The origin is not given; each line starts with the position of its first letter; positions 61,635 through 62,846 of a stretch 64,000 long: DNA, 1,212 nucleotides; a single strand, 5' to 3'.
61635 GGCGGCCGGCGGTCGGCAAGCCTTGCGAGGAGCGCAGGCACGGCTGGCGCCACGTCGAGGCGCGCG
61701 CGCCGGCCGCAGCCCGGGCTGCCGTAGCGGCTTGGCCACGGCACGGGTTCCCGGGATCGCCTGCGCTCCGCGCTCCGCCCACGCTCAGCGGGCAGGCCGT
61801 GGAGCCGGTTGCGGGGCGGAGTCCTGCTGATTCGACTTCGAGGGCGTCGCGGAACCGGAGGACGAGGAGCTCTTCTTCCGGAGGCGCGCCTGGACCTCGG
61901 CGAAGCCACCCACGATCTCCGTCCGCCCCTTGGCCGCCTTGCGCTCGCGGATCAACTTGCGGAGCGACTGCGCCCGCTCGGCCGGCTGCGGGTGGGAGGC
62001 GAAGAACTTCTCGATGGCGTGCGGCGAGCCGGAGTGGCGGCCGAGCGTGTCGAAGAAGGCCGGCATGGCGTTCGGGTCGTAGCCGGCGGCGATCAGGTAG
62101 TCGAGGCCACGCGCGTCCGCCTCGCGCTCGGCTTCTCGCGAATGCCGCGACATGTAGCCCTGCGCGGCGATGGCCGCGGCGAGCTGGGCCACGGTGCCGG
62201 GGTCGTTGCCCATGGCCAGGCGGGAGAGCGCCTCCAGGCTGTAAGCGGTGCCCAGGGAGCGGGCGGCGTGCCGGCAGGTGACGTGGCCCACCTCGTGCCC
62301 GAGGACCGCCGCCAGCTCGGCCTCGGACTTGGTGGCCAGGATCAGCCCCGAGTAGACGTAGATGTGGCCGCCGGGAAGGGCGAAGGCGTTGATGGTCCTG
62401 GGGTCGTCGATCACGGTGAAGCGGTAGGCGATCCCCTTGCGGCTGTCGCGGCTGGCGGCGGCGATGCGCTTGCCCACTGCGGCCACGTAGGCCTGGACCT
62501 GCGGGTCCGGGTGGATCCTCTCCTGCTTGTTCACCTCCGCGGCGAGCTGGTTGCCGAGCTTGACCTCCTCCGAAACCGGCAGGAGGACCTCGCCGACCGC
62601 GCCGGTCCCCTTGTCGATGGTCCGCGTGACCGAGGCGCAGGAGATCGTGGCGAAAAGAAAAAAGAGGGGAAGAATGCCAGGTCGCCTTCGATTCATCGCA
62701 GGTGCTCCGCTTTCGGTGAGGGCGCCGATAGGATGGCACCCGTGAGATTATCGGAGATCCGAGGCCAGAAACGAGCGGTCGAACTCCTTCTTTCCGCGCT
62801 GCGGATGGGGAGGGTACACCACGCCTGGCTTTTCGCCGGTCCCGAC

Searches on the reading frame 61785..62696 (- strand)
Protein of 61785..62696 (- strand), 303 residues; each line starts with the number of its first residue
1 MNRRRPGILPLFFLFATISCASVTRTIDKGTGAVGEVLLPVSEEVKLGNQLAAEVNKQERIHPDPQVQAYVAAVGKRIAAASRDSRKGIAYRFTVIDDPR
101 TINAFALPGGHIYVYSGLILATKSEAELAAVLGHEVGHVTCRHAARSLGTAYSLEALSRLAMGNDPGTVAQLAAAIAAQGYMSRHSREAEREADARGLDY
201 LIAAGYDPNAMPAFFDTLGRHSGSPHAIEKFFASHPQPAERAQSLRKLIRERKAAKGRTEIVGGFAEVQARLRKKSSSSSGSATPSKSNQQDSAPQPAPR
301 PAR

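Call 17: find_encoding_contigs(protein=window:61785-62696:-, flank=10000, max_places=1)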
Protein window:61785-62696:- (303 aa): 23 contigs read that carry it; 1 place shown.
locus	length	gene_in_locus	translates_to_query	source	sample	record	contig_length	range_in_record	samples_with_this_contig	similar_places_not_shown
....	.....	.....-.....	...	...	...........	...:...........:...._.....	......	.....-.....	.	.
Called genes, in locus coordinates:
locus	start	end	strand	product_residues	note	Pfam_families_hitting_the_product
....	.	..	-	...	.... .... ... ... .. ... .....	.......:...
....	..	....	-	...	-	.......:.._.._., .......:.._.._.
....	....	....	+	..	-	-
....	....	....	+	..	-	-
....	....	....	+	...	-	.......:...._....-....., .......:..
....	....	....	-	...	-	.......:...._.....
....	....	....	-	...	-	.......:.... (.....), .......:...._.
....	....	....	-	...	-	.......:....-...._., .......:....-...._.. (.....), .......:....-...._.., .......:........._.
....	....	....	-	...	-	-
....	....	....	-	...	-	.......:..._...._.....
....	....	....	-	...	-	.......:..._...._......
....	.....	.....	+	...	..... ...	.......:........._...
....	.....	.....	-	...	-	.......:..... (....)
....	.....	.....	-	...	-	-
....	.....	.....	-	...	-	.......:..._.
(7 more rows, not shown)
